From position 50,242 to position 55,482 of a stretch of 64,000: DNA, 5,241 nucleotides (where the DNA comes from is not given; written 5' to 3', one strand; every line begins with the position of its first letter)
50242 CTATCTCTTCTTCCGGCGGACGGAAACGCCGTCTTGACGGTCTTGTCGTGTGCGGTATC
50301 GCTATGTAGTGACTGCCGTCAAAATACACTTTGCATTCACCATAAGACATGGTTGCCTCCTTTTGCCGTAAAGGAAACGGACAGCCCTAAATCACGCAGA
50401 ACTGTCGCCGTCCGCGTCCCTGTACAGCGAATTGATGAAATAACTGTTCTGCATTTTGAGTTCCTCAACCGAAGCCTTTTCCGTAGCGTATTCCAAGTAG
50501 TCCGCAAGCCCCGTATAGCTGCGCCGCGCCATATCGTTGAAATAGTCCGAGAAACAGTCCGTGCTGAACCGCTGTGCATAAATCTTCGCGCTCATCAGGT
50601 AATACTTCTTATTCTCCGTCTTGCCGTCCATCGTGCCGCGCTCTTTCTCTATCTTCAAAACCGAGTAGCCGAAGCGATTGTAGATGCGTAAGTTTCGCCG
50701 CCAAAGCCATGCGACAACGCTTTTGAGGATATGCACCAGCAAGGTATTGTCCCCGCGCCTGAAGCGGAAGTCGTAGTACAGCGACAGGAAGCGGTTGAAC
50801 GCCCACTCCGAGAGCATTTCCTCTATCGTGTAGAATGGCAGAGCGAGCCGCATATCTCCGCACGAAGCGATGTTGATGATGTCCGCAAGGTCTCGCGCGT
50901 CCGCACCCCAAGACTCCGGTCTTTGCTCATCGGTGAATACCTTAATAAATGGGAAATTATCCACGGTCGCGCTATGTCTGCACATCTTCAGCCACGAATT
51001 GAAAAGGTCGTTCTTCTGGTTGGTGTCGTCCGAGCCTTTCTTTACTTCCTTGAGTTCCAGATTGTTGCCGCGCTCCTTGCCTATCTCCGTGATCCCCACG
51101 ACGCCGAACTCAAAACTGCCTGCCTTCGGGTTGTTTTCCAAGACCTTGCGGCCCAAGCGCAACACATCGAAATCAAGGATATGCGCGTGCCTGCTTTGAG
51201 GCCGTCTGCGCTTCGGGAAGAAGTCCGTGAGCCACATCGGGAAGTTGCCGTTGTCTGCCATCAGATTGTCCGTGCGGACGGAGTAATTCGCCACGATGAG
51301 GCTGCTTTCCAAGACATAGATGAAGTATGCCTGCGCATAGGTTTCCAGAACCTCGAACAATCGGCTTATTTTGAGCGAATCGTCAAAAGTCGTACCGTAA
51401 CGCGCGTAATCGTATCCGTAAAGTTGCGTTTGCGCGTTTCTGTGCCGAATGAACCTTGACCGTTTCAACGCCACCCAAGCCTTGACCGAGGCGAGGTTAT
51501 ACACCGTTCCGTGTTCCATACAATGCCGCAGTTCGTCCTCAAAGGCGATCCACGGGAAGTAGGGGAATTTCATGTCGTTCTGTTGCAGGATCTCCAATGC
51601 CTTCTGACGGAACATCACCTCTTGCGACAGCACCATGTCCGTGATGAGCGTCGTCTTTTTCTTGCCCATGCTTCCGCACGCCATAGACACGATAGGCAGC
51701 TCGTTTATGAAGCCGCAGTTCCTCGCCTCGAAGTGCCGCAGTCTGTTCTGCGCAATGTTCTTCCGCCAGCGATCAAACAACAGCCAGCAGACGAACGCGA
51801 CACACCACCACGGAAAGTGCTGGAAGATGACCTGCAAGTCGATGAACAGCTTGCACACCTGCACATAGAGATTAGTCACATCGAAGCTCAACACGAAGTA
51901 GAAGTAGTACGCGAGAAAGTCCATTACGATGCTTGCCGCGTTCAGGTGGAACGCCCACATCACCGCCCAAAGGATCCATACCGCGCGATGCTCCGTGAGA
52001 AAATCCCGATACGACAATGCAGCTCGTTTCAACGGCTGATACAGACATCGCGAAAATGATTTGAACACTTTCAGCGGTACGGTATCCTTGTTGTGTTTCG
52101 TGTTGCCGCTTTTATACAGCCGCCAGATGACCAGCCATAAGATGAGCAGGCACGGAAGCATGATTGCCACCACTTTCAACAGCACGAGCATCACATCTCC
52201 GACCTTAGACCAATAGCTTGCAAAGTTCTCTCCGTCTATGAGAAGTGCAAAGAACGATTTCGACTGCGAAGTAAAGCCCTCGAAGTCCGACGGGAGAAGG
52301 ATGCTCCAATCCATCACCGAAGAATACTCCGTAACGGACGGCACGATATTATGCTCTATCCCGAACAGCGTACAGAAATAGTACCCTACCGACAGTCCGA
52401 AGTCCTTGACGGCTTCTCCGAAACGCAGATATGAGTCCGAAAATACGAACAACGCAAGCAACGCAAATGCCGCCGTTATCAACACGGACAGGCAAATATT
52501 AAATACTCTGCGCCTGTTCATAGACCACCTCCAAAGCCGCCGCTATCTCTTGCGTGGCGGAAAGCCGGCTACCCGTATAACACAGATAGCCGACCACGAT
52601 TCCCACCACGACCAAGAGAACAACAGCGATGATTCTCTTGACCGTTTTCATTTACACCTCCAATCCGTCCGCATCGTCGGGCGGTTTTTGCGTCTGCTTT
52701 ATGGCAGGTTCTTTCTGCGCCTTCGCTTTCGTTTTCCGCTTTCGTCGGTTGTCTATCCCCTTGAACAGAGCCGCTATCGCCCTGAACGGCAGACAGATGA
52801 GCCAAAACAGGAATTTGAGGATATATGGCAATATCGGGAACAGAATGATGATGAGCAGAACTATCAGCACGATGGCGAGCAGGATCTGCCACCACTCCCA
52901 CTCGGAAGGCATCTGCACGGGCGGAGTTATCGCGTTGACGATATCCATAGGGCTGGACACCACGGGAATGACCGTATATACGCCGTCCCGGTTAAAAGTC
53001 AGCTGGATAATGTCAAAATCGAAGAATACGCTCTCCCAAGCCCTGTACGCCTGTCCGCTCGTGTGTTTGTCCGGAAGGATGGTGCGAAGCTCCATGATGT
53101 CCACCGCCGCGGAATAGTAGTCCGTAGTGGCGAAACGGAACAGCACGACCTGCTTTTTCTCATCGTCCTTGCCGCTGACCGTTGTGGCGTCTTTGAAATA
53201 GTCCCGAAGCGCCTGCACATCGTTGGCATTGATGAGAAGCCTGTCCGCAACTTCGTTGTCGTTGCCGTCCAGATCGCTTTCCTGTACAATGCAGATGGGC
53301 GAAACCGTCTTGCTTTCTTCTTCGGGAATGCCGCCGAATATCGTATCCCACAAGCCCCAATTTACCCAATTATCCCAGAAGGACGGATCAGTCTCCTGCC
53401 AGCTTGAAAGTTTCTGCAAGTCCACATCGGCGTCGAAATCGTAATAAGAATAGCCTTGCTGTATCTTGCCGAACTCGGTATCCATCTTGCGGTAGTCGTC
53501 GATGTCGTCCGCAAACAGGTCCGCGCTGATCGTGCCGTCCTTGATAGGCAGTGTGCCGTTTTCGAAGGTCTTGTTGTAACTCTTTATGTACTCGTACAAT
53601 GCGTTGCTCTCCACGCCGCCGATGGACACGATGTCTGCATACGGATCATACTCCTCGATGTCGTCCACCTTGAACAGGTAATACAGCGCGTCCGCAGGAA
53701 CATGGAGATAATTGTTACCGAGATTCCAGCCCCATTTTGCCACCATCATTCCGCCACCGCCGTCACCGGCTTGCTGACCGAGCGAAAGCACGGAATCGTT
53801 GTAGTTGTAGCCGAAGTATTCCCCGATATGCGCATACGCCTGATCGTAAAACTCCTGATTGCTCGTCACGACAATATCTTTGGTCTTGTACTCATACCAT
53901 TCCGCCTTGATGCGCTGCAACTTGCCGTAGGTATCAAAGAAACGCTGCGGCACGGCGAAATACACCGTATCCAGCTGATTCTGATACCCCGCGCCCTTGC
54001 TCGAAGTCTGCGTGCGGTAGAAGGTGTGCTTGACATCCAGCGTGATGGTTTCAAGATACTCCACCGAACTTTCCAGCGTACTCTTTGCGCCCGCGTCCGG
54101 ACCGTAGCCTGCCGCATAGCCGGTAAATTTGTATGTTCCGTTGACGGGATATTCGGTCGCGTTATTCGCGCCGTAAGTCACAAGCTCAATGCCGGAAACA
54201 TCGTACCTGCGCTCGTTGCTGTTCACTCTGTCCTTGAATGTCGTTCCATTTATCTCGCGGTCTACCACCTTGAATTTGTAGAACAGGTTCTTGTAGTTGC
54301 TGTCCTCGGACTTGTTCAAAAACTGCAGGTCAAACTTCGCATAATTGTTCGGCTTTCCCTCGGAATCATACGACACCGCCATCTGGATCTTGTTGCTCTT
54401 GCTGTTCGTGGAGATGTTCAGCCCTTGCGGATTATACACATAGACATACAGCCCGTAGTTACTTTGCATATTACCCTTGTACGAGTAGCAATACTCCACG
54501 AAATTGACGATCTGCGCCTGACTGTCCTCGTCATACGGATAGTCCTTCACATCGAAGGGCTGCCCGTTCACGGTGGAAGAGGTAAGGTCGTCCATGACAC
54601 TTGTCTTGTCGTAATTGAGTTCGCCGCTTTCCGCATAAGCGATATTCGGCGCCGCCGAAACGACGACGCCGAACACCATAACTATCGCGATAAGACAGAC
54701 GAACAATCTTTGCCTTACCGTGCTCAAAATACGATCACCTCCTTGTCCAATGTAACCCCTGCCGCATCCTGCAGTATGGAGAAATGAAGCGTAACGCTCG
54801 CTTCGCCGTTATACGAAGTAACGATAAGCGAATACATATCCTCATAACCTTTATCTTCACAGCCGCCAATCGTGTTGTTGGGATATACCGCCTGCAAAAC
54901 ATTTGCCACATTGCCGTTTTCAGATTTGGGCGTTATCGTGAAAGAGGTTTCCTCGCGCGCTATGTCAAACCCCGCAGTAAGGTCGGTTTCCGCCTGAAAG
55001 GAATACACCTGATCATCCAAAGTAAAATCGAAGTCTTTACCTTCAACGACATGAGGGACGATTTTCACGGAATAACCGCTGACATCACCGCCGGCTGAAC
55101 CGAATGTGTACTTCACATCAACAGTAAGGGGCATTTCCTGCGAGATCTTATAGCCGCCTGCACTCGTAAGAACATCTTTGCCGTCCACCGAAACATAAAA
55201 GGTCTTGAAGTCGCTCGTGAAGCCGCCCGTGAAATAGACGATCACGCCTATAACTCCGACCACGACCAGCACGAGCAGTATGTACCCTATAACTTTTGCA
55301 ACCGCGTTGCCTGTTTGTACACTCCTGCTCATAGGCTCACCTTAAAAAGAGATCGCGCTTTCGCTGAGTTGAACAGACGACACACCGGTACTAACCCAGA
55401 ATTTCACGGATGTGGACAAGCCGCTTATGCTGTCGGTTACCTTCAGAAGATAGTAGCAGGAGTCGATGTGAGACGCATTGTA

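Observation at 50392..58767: Uncharacterised ~8.4-kb operon of membrane/secreted proteins plus a polytopic P-loop-like protein, feeding into the Rep gene: virus-like morphogenesis module or IME transfer module?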

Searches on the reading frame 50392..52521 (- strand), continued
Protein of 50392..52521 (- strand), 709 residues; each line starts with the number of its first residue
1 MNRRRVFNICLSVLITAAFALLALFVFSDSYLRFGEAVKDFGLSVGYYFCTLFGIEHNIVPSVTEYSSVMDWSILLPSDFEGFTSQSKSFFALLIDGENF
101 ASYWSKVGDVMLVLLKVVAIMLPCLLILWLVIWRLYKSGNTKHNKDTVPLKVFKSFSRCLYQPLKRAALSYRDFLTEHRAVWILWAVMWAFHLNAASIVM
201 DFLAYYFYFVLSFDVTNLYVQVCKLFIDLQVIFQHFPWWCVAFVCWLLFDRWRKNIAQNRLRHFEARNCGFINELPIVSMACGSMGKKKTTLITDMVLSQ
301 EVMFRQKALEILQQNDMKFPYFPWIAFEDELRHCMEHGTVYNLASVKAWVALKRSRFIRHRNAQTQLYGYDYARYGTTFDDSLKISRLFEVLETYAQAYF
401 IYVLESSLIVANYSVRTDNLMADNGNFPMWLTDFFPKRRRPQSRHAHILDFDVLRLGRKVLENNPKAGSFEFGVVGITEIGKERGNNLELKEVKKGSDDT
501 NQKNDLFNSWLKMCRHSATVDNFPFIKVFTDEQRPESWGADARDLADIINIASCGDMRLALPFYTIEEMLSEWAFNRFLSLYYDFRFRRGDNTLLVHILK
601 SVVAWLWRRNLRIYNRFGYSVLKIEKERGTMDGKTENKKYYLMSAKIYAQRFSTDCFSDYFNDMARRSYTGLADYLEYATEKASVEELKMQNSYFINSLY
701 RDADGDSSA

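Call 75: search_solved_structures(query=A1, max_evalue=10, show_alignments=2)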
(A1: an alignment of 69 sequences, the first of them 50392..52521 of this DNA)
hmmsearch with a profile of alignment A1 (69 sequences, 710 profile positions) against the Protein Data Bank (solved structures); distinct sequences matched with E-value up to 10: 1.
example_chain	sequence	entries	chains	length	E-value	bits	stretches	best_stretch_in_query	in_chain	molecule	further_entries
8ap6_E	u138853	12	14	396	0.0038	18.8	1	305-396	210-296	ATPTB1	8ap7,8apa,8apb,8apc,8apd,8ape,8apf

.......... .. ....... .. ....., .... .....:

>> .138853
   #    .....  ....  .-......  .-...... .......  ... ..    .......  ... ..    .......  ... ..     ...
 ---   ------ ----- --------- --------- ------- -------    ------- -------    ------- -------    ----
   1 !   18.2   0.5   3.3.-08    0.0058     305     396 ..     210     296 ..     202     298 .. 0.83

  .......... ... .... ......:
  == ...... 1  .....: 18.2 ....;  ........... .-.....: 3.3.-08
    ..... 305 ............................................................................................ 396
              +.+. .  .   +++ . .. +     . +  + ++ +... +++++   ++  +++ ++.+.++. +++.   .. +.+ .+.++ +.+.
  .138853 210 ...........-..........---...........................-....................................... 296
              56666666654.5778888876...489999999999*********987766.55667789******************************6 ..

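Call 124: search_protein_families(library=pfam, proteins=[L026:12447-13439:+, L026:13707-15383:+], max_evalue=0.001)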
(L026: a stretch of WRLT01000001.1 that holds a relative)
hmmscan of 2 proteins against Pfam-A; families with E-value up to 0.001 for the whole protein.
L026:12447-13439:+ (330 aa): 1 family
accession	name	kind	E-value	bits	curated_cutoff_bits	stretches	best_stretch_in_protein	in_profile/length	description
PF02407.22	Viral_Rep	-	2.6e-18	66.5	26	1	6-95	2-81/82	Putative viral replication protein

L026:13707-15383:+ (558 aa): 4 families
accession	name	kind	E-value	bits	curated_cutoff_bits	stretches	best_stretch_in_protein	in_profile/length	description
PF00239.26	Resolvase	-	8.2e-25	88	23.3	1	33-181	3-143/145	Resolvase, N terminal domain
PF07508.19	Recombinase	-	1.6e-17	64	21.1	1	206-333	1-101/102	Recombinase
PF14287.11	DUF4368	-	3.5e-15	56.4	25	1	496-558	3-65/67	Domain of unknown function (DUF4368)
PF13408.12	Zn_ribbon_recom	-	1.3e-08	35.5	25.3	1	346-406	2-58/58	Recombinase zinc beta ribbon domain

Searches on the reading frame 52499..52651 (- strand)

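Call 3: search_protein_families(library=pfam, proteins=[window:52499-52651:-], max_evalue=0.1)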
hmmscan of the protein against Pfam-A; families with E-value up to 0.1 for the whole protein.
window:52499-52651:- (50 aa): 0 families

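Call 4: search_protein_families(library=phrogs, proteins=[window:52499-52651:-], max_evalue=0.1)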
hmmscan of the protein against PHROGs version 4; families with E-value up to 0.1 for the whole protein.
window:52499-52651:- (50 aa): 3 families
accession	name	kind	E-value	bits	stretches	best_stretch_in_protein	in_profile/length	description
phrog_35006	-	unknown function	0.058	14.7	1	7-30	3-26/66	-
phrog_1152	-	lysis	0.064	14.2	1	6-40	10-49/127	Rz-like spanin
phrog_214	-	lysis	0.082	13.7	1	5-49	8-52/176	Rz-like spanin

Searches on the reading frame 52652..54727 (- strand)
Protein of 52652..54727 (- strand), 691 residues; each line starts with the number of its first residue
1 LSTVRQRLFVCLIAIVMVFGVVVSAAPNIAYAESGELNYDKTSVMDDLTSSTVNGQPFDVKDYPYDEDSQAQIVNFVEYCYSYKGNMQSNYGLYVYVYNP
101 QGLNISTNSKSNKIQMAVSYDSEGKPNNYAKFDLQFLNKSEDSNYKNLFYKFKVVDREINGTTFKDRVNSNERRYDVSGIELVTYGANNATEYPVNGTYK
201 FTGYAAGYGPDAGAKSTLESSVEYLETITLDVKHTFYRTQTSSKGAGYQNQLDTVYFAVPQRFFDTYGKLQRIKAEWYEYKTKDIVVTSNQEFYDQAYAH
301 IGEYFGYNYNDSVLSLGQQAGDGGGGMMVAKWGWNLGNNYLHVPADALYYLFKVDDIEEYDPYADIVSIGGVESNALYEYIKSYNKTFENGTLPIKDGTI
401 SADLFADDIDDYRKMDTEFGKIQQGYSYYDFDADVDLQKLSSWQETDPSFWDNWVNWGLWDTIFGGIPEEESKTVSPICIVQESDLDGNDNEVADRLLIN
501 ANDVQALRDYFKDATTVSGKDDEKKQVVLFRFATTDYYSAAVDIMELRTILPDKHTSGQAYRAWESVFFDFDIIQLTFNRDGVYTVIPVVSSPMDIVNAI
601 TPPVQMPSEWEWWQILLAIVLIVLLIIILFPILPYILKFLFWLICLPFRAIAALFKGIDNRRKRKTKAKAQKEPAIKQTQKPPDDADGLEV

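Call 3: search_protein_families(library=pfam, proteins=[window:52652-54727:-], max_evalue=0.1)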
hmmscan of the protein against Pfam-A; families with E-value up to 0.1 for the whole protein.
window:52652-54727:- (691 aa): 1 family
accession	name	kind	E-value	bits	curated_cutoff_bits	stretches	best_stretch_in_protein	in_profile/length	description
PF04298.18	Zn_peptidase_2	-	0.021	14.8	27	1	592-648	106-162/218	Putative neutral zinc metallopeptidase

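Call 4: search_protein_families(library=phrogs, proteins=[window:52652-54727:-], max_evalue=0.1)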
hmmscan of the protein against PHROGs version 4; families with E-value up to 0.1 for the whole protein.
window:52652-54727:- (691 aa): 0 families

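Call 5: search_protein_families(library=ncbifam, proteins=[window:52652-54727:-], max_evalue=0.1)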
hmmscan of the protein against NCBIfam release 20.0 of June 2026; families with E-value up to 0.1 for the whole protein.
window:52652-54727:- (691 aa): 1 family
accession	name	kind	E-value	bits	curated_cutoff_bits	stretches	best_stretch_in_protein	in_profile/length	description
NF045757.1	MPN565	equivalog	0.0089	15.7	130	1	582-671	95-180/200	MPN565 family protein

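Call 98: find_homologous_proteins(query=A7)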
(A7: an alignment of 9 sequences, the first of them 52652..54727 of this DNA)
Query A7 (9 sequences) (691 aa, profile of the alignment): 1698 proteins with E <= 0.001 among 8000 candidates; the best 120 are listed.
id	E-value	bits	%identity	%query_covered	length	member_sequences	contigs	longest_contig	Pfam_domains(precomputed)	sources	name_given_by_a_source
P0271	2.0e-285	967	96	100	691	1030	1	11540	-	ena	-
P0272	5.4e-285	965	92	100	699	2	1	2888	-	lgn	-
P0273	7.0e-284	962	93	100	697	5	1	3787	-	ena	-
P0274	9.8e-284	961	91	100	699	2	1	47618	-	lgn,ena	-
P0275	4.4e-283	959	80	95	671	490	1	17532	-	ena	-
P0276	5.1e-283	959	92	100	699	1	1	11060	-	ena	-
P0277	8.1e-282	955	90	97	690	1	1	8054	-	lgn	-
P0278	1.1e-281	954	79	95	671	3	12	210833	-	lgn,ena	-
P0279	1.9e-281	953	88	100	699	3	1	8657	-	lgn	-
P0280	2.1e-281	953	30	100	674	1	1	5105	-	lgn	-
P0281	5.3e-280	949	30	100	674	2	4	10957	-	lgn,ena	-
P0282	5.9e-280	949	77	95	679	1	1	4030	-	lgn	-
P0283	9.0e-280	948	31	98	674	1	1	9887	-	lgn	-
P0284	6.8e-279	945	81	94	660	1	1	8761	-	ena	-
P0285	7.5e-279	945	77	95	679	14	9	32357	-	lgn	-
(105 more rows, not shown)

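Call 104: predict_structure(alignment_id=A8)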
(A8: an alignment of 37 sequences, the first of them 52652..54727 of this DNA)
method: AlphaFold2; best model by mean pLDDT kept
length: 691 residues; sequences in the alignment: 37
mean_pLDDT: 79.1   pTM: 0.72
mean pLDDT of the five models: 79.1, 76.6, 75.9, 75.8, 71.6
residues with pLDDT >= 90: 167; 70-90: 371; 50-70: 115; < 50: 38
segments of 3 or more residues with pLDDT < 50: 25-37, 669-691
pLDDT, mean of each block of 10 residues (from residue 1): 70 77 42 44 82 72 88 79 64 87 82 88 87 90 88 85 68 84 78 85 71 70 87 88 79 92 94 91 93 93 85 86 64 86 88 82 67 88 89 80 88 74 86 73 67 71 73 83 93 90 92 87 90 83 83 82 90 93 92 84 67 76 84 78 74 65 56 36 38 45
secondary structure, 60 per line:
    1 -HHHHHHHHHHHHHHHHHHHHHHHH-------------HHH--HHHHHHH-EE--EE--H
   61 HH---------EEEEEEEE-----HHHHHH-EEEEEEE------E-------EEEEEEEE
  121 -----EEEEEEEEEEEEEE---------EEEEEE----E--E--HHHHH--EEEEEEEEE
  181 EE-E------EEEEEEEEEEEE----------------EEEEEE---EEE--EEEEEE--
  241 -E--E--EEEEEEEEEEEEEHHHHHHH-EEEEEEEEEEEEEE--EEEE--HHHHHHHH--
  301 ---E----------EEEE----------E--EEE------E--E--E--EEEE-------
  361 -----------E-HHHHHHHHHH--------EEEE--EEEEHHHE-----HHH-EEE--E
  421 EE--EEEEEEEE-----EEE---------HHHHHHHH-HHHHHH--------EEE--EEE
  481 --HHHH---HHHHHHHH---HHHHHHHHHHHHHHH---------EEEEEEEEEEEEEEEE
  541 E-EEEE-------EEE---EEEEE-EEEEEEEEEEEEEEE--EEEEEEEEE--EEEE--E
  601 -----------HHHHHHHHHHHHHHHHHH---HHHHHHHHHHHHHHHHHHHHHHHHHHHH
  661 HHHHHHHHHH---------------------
elements in order (helices of 4 or more, strands of 3 or more residues): H2-25 H44-50 E72-79 H85-90 E92-98 E113-120 E126-139 E149-154 H165-169 E172-182 E191-202 E219-224 E228-230 E233-238 E248-260 H261-267 E269-282 E285-288 H291-298 E315-318 E332-334 E350-353 H374-383 E392-395 E398-401 E415-417 E420-422 E425-432 E438-440 H450-457 H459-464 E473-475 E478-480 H483-486 H490-497 H501-515 E525-541 E543-546 E554-556 E560-564 E566-580 E583-591 E594-597 H612-629 H633-670

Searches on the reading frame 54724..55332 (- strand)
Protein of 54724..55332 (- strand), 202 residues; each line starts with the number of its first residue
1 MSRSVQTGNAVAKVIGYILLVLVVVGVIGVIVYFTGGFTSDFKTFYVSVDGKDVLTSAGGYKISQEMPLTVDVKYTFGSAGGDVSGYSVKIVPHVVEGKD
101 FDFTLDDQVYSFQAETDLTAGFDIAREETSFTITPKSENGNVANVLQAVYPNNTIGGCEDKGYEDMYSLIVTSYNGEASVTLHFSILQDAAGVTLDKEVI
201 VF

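Call 3: search_protein_families(library=pfam, proteins=[window:54724-55332:-], max_evalue=0.1)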
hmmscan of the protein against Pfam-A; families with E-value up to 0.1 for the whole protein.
window:54724-55332:- (202 aa): 2 families
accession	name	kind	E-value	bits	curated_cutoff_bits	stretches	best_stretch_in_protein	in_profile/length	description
PF07790.16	Pilin_N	-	0.00042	21.5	25.2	1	9-75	1-54/78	Archaeal Type IV pilin, N-terminal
PF22571.1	LiaI-LiaF-TM_PspC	-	0.035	14.3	27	1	8-42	27-62/142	PspC transmembrane region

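Call 4: search_protein_families(library=phrogs, proteins=[window:54724-55332:-], max_evalue=0.1)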
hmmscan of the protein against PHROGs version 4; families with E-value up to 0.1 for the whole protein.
window:54724-55332:- (202 aa): 1 family
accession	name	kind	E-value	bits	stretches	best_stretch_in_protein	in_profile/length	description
phrog_14013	-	unknown function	0.066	14.1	0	148-177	9-38/53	-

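Call 5: search_protein_families(library=ncbifam, proteins=[window:54724-55332:-], max_evalue=0.1)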
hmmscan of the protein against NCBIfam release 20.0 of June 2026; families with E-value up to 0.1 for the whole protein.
window:54724-55332:- (202 aa): 1 family
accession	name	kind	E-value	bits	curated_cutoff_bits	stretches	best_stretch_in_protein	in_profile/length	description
NF007054.0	PRK09505.1-4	equivalog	0.035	12.4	1385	1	66-144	126-206/676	alpha-amylase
